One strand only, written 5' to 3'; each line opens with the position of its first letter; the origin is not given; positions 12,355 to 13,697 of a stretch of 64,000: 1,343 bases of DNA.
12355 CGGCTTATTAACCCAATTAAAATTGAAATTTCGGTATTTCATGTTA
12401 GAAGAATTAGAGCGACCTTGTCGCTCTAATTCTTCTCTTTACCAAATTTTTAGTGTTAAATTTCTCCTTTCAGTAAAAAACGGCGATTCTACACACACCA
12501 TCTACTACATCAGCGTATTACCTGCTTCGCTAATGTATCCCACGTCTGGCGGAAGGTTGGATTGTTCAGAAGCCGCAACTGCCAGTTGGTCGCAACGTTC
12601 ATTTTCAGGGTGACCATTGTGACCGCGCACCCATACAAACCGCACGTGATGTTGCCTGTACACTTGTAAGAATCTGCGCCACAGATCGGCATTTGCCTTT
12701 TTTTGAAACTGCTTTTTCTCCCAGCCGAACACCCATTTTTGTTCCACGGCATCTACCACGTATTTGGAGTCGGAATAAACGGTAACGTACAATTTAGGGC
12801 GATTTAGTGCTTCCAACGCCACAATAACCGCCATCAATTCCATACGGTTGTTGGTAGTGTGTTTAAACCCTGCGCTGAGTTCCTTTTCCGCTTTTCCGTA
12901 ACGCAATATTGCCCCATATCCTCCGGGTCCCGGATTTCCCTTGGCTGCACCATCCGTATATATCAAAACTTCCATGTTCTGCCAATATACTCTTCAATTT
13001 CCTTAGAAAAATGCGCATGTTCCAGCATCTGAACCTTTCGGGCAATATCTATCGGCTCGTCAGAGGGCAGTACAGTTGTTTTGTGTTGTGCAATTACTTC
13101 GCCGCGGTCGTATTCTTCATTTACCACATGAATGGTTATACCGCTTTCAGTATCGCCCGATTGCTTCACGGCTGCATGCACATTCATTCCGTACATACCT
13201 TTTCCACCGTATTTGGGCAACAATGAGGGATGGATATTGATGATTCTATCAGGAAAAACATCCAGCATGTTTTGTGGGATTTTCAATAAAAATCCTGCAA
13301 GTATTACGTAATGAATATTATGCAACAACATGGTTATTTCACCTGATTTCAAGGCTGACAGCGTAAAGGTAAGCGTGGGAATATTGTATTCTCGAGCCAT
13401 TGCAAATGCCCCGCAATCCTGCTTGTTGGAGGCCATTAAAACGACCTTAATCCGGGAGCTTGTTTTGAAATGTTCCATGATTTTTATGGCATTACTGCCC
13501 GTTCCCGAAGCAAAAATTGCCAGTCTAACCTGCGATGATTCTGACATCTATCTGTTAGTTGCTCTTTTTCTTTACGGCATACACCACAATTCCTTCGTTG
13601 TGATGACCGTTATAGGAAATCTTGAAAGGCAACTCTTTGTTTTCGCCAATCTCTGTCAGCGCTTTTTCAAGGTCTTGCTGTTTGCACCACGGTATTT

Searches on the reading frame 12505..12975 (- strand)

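Call 70: search_protein_families(library=pfam, proteins=[window:12505-12975:-], max_evalue=0.000001)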
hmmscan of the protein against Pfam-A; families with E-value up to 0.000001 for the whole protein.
window:12505-12975:- (156 aa): 1 family
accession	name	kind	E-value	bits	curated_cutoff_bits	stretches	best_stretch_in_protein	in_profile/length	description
PF00075.30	RNase_H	-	4.7e-40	137.5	25.8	1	2-136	3-140/141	RNase H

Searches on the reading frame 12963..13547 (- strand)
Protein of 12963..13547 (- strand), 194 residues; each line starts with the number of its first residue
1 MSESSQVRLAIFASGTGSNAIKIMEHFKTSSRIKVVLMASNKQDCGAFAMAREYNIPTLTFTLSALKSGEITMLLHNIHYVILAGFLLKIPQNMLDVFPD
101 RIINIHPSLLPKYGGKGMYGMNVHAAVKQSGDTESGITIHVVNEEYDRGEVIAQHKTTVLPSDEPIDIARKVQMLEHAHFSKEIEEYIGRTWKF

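Call 70: search_protein_families(library=pfam, proteins=[window:12963-13547:-], max_evalue=0.000001)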
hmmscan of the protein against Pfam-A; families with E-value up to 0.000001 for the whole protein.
window:12963-13547:- (194 aa): 1 family
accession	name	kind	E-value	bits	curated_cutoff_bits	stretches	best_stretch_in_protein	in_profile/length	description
PF00551.24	Formyl_trans_N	-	6.1e-36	124.3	26.1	1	8-182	2-179/181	Formyl transferase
